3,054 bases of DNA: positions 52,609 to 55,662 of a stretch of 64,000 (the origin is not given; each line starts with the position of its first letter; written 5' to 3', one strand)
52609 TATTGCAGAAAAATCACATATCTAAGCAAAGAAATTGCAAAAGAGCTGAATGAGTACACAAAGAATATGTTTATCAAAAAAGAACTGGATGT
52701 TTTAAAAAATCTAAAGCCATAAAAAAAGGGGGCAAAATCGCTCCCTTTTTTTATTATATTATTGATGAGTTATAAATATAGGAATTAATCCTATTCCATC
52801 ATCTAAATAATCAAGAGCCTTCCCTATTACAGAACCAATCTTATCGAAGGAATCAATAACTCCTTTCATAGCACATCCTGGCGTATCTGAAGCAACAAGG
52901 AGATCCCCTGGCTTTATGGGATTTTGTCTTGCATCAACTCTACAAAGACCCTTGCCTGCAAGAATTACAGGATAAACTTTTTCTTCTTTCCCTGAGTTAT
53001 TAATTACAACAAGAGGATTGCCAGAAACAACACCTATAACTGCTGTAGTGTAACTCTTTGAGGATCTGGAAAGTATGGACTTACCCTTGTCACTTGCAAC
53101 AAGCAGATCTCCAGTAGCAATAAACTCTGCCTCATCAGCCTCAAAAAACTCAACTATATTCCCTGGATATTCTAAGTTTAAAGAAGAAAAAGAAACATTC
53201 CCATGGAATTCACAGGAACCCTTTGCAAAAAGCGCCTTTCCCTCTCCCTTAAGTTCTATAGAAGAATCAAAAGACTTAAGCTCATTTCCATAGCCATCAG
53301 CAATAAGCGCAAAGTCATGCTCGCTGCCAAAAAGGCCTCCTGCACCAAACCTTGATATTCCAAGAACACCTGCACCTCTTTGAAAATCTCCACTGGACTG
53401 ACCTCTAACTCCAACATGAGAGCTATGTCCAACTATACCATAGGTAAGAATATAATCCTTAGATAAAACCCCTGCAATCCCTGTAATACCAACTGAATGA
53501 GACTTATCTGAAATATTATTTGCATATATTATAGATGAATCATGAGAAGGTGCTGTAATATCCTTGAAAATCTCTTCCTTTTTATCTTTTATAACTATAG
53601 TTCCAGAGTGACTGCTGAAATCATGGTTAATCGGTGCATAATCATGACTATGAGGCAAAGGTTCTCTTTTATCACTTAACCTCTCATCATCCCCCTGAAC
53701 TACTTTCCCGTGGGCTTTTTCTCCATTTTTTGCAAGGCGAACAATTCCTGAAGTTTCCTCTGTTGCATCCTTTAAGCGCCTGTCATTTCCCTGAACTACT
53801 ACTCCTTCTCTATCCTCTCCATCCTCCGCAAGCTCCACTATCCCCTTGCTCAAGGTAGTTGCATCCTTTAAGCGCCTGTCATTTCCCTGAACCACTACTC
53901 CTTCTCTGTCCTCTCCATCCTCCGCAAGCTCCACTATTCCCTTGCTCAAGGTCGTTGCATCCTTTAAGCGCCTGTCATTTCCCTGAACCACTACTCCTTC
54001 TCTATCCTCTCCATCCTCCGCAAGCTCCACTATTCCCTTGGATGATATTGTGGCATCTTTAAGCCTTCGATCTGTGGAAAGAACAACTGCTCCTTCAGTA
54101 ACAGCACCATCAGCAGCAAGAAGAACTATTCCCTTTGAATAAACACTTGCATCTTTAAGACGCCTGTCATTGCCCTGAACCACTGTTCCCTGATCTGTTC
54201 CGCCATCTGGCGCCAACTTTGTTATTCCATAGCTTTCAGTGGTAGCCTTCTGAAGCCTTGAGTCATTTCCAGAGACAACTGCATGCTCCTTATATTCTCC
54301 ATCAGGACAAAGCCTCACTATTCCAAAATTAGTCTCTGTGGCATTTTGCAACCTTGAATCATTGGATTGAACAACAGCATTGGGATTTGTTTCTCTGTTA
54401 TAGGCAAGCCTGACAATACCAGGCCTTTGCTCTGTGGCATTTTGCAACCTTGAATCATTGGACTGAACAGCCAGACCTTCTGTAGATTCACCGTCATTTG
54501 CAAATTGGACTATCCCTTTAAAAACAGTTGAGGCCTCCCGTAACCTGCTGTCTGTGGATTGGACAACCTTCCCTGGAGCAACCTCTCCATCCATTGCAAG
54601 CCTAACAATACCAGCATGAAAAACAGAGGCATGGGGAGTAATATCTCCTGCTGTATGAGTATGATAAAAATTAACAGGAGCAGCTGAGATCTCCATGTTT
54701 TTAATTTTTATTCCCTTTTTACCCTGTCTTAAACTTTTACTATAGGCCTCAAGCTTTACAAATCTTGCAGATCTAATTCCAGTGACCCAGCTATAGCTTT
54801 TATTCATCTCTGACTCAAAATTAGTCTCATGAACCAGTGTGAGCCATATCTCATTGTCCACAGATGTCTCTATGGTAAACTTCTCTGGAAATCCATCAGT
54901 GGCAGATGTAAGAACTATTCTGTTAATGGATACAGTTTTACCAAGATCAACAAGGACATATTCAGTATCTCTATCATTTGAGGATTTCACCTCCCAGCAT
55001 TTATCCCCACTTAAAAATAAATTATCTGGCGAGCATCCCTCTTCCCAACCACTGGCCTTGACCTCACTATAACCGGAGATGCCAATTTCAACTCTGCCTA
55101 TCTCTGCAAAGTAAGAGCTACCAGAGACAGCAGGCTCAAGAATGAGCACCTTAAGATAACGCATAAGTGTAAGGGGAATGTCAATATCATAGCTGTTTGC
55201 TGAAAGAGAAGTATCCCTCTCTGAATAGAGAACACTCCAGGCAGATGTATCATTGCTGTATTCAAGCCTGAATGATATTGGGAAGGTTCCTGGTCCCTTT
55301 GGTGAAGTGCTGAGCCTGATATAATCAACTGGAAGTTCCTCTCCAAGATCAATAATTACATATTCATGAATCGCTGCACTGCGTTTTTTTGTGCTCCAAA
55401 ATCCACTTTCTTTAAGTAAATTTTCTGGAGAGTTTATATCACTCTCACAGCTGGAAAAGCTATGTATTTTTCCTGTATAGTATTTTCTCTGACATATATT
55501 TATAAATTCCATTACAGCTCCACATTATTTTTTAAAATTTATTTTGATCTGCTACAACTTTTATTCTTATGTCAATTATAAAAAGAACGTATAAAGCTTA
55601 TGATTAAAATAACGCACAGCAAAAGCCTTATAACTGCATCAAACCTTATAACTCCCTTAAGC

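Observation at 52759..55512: Orphan discoidin plus tail-fibre-like repeat protein with no signal peptide and no phage neighbours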

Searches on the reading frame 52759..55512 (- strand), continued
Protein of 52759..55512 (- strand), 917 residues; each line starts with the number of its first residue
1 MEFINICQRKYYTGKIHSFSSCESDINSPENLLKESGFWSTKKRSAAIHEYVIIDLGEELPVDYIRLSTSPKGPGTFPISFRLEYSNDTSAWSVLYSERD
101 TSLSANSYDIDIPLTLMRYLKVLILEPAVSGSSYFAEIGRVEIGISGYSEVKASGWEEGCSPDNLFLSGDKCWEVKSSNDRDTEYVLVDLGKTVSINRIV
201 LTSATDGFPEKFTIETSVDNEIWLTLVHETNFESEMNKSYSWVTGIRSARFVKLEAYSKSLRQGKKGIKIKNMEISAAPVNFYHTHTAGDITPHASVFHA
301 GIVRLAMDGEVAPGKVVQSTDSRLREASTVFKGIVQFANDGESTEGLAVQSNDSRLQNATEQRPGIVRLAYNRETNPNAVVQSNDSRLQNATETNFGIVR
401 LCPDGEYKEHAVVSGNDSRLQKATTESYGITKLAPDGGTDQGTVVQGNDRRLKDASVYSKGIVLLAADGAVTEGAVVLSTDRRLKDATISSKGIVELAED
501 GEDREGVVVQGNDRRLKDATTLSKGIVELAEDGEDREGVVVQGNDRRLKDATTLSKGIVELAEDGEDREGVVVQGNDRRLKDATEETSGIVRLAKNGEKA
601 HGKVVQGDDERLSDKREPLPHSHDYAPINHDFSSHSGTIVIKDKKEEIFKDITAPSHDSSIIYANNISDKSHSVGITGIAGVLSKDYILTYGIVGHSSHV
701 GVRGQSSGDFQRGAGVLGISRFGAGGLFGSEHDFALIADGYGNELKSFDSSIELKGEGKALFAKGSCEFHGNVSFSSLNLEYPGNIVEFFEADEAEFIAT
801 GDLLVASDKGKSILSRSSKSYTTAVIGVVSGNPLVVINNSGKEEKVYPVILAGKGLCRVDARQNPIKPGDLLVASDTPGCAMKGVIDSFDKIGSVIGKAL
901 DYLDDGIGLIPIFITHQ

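Call 14: find_encoding_contigs(protein=P0018, flank=10000, max_places=2)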
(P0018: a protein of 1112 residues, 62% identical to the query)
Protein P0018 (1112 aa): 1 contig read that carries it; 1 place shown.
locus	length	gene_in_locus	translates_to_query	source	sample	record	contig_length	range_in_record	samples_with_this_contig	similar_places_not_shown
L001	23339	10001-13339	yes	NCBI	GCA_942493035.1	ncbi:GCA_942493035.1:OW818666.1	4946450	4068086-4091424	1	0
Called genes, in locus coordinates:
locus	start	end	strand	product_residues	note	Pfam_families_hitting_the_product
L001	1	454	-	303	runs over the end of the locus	PF00892:EamA, PF03151:TPT (faint), PF00892:EamA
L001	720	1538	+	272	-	PF00378:ECH_1, PF16113:ECH_2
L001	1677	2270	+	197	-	PF02142:MGS, PF01808:AICARFT_IMPCHas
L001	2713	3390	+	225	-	-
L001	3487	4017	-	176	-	PF02572:CobA_CobO_BtuR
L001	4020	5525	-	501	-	PF00092:VWA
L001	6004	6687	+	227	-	-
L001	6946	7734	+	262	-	-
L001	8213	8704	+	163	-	-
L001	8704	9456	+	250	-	PF00561:Abhydrolase_1 (weak), PF12146:Hydrolase_4, PF12697:Abhydrolase_6 (weak), PF20408:Abhydrolase_11 (faint)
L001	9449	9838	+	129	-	-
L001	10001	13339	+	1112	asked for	PF00754:F5_F8_type_C, PF22633:F5_F8_type_C_2 (faint), PF00754:F5_F8_type_C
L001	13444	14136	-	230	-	-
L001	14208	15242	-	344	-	PF00586:AIRS, PF02769:AIRS_C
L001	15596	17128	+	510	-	PF02878:PGM_PMM_I, PF02879:PGM_PMM_II, PF02880:PGM_PMM_III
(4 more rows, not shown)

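Call 15: find_encoding_contigs(protein=P0053, flank=10000, max_places=2)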
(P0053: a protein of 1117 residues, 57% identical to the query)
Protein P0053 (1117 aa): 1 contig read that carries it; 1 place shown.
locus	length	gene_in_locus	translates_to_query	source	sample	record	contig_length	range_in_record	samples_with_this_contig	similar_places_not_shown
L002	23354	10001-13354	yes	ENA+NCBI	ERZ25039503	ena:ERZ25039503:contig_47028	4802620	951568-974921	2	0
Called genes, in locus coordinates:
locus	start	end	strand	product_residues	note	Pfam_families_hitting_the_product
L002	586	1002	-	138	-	PF03061:4HBT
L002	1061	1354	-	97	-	-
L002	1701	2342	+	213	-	PF13435:Cytochrome_C554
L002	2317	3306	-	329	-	-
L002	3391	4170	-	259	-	PF01790:LGT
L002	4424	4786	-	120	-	-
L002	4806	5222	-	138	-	-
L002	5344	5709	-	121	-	PF18936:DUF5684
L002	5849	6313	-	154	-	PF00383:dCMP_cyt_deam_1, PF14437:MafB19-deam, PF14439:Bd3614-deam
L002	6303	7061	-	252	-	PF14451:Ub-Mut7C, PF01927:Mut7-C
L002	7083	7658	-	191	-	PF14512:TM1586_NiRdase (faint), PF00881:Nitroreductase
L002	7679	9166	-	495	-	PF00478:IMPDH, PF00571:CBS, PF01070:FMN_dh, PF03060:NMO, PF00977:His_biosynth (weak)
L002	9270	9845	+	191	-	-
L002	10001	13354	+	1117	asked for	PF00055:Laminin_N (faint), PF00754:F5_F8_type_C, PF22633:F5_F8_type_C_2 (faint), PF00754:F5_F8_type_C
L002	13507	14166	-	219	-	-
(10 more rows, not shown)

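Call 16: find_encoding_contigs(protein=P0071, flank=10000, max_places=2)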
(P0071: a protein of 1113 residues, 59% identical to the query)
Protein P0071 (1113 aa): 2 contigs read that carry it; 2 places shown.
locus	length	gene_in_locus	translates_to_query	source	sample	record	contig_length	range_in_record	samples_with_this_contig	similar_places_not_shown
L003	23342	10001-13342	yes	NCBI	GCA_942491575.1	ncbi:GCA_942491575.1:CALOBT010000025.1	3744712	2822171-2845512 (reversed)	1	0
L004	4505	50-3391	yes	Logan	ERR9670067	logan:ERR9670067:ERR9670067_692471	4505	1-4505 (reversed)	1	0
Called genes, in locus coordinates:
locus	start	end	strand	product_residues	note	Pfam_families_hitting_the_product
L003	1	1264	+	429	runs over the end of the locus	-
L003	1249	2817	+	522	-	-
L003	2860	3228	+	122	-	PF00126:HTH_1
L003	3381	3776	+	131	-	PF00376:MerR, PF12728:HTH_17 (faint), PF13411:MerR_1, PF09278:MerR-DNA-bind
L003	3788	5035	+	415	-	PF02771:Acyl-CoA_dh_N, PF02770:Acyl-CoA_dh_M, PF00441:Acyl-CoA_dh_1, PF08028:Acyl-CoA_dh_2, PF22924:ACOX_C_alpha1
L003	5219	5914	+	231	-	-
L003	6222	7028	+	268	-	-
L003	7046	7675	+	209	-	-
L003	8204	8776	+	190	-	-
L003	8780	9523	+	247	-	PF02273:Acyl_transf_2, PF12146:Hydrolase_4, PF00561:Abhydrolase_1, PF12697:Abhydrolase_6, PF20408:Abhydrolase_11 (faint)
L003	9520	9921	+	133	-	-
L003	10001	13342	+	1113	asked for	PF00754:F5_F8_type_C, PF22633:F5_F8_type_C_2 (weak)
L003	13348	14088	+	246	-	PF02361:CbiQ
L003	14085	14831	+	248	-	PF00005:ABC_tran, PF02463:SMC_N, PF13476:AAA_23 (weak), PF13304:AAA_21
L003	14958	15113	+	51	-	-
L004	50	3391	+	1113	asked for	PF00754:F5_F8_type_C, PF22633:F5_F8_type_C_2 (weak)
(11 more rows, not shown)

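Call 17: find_encoding_contigs(protein=P0098, flank=10000, max_places=2)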
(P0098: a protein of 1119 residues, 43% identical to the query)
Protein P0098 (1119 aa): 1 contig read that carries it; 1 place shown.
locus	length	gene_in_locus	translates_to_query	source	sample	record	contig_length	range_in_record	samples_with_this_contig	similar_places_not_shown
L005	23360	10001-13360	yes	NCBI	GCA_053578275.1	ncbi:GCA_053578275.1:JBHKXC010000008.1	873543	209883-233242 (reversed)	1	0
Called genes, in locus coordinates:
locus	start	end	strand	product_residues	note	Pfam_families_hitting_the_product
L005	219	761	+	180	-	PF08786:DcrB (weak)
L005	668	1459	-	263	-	-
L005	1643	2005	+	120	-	PF02001:DUF134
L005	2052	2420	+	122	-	PF02579:Nitro_FeMo-Co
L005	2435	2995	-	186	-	PF14512:TM1586_NiRdase (faint), PF00881:Nitroreductase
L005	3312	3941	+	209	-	-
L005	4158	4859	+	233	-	PF00117:GATase, PF07722:Peptidase_C26 (faint)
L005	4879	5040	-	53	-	-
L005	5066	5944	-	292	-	PF04055:Radical_SAM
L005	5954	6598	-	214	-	PF04055:Radical_SAM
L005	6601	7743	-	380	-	PF13088:BNR_2 (faint), PF24067:Beta-prop_BT_1020 (faint)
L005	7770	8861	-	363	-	PF07894:SACK1 (faint), PF13091:PLDc_2, PF00614:PLDc (faint), PF13091:PLDc_2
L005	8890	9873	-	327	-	-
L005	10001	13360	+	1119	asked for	PF00754:F5_F8_type_C, PF22633:F5_F8_type_C_2 (weak)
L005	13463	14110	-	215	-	-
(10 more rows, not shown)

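Call 87: search_protein_families(library=padloc, proteins=[window:52759-55512:-], max_evalue=0.001)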
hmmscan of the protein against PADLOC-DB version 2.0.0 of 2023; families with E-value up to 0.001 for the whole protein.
window:52759-55512:- (917 aa): 0 families

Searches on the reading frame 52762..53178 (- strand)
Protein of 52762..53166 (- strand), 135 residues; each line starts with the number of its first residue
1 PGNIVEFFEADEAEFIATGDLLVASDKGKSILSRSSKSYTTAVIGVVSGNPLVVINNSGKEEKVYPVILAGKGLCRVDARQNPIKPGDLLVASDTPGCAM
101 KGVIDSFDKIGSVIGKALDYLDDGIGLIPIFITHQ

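Call 39: search_dna_similar(query=window:52762-53166:-, collection=phages, mode=protein, max_evalue=0.001, max_rows=30)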
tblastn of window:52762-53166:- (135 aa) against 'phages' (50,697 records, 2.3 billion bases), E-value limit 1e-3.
No match.

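Call 48: search_solved_structures(query=A3, max_evalue=10, show_alignments=4)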
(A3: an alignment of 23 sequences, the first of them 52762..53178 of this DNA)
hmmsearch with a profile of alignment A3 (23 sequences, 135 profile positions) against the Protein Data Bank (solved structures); distinct sequences matched with E-value up to 10: 7.
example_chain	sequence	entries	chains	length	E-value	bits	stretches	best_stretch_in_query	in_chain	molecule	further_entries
3gqh_A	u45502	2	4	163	0.00041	23.1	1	4-60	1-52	Preneck appendage protein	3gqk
6qz9_A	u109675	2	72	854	0.0017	21.2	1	3-60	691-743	Pre-neck appendage protein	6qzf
3suc_A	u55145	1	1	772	0.015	18.1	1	3-60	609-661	Preneck appendage protein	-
28nb_A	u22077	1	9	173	0.2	14.4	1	3-59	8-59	chaperon domain D4 for tailspike protein Dpo31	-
4ktb_A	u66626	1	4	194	0.45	13.3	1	66-104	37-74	Putative uncharacterized protein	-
6qyy_A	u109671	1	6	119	0.82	12.5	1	83-131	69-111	Capsid fiber protein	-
9flp_A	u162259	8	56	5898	4.3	10.1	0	61-98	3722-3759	The grappling hook protein A in the bacterium Aureispira sp. CCB-QB1 | The grappling hook protein A (GhpA) in the bacterium Aureispira sp. CCB-QB1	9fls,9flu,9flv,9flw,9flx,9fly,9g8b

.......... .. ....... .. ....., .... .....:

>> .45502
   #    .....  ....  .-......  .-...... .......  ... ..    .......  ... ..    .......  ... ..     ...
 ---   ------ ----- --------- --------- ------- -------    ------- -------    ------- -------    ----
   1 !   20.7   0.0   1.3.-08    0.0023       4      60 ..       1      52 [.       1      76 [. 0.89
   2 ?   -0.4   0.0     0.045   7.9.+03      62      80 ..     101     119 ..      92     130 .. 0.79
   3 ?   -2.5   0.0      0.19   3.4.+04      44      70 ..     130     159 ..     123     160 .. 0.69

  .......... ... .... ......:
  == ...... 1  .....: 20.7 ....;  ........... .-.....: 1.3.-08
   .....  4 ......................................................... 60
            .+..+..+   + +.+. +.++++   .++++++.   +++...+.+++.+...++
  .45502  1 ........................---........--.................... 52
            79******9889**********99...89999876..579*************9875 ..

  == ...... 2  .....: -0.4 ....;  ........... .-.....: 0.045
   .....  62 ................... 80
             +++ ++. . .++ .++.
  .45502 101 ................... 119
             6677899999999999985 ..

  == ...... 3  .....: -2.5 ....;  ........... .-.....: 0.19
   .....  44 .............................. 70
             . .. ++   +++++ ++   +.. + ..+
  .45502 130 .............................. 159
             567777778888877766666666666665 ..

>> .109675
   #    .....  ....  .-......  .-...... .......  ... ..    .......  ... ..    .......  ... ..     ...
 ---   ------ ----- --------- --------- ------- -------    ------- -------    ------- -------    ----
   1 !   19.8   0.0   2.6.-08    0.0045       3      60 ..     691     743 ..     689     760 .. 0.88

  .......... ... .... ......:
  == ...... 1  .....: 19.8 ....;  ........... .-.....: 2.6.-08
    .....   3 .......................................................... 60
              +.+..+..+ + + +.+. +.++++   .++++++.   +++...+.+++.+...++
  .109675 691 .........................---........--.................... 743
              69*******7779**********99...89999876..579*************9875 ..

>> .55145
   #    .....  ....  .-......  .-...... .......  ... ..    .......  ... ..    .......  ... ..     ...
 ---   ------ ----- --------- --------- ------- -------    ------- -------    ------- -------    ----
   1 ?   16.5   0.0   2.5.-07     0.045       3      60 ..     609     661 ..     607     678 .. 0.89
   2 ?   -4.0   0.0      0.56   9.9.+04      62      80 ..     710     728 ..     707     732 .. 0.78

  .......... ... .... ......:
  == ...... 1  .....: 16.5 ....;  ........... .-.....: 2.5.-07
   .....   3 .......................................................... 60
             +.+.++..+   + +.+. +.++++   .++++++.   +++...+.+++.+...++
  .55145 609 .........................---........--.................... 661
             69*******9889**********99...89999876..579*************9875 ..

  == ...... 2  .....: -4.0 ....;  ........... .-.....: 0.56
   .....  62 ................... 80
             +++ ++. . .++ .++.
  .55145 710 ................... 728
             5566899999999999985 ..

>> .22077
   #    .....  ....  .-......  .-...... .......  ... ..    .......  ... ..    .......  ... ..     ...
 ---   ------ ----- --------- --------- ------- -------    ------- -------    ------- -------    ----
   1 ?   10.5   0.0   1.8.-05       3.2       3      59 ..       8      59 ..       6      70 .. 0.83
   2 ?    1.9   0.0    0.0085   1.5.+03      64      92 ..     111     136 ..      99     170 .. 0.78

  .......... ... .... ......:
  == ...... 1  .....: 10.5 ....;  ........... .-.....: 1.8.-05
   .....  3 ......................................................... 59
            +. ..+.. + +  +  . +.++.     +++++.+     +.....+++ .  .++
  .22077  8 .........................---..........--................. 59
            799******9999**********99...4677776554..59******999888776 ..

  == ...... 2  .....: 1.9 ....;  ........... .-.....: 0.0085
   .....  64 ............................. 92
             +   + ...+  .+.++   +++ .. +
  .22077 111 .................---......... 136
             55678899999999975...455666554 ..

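Call 49: search_protein_families(library=pfam, alignment_id=A3, max_evalue=1)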
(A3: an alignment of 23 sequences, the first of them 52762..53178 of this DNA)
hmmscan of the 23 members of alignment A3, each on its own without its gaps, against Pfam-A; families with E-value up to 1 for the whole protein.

A. member 1, window:52762-53178:- (139 aa): 2 families
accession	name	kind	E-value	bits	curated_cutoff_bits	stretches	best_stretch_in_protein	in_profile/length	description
PF11962.13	Peptidase_G2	-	0.011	15.6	25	1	9-63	52-101/228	Peptidase_G2, IMC autoproteolytic cleavage domain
PF22101.1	HSD_C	-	0.15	12.6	27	1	35-71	34-70/73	Homoserine dehydrogenase C-terminal domain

B. families by the number of members that match (of 23 scanned): 13 families
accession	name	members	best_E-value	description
PF11962.13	Peptidase_G2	6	0.0024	Peptidase_G2, IMC autoproteolytic cleavage domain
PF09956.15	Phage_cement_2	4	0.00072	Phage cement protein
PF23982.2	XM1_gp53_minor_capsid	4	0.0012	XM1 gp53 minor capsid protein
PF07883.17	Cupin_2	1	0.00053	Cupin domain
PF02872.23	5_nucleotid_C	1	0.019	5'-nucleotidase, C-terminal domain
PF18616.6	CdiI_3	1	0.03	CDI immunity proteins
PF08666.17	SAF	1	0.072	SAF domain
PF11729.14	Capsid-VNN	1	0.097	nodavirus capsid protein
PF22101.1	HSD_C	1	0.15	Homoserine dehydrogenase C-terminal domain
PF17089.10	YjbT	1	0.19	Uncharacterised protein family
PF05458.17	Siva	1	0.23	Cd27 binding protein (Siva)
PF16138.10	DUF4846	1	0.24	Domain of unknown function (4846)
PF00648.27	Peptidase_C2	1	0.33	Calpain family cysteine protease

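Call 86: search_protein_families(library=ncbifam, alignment_id=A3, max_evalue=0.1)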
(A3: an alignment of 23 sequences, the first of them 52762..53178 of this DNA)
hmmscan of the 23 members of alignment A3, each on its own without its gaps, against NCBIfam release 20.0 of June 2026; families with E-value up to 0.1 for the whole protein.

A. member 1, window:52762-53178:- (139 aa): 1 family
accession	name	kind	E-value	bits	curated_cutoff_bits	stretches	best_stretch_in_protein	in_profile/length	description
NF010513.0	PRK13922.12-3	equivalog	0.053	12.9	380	0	82-101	220-239/305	rod shape-determining protein MreC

B. families by the number of members that match (of 23 scanned): 3 families
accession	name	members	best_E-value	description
NF010513.0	PRK13922.12-3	2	0.053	rod shape-determining protein MreC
NF005288.0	PRK06806.1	1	0.032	class II fructose-bisphosphate aldolase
NF041367.1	CheY_Halo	1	0.087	chemotaxis protein CheY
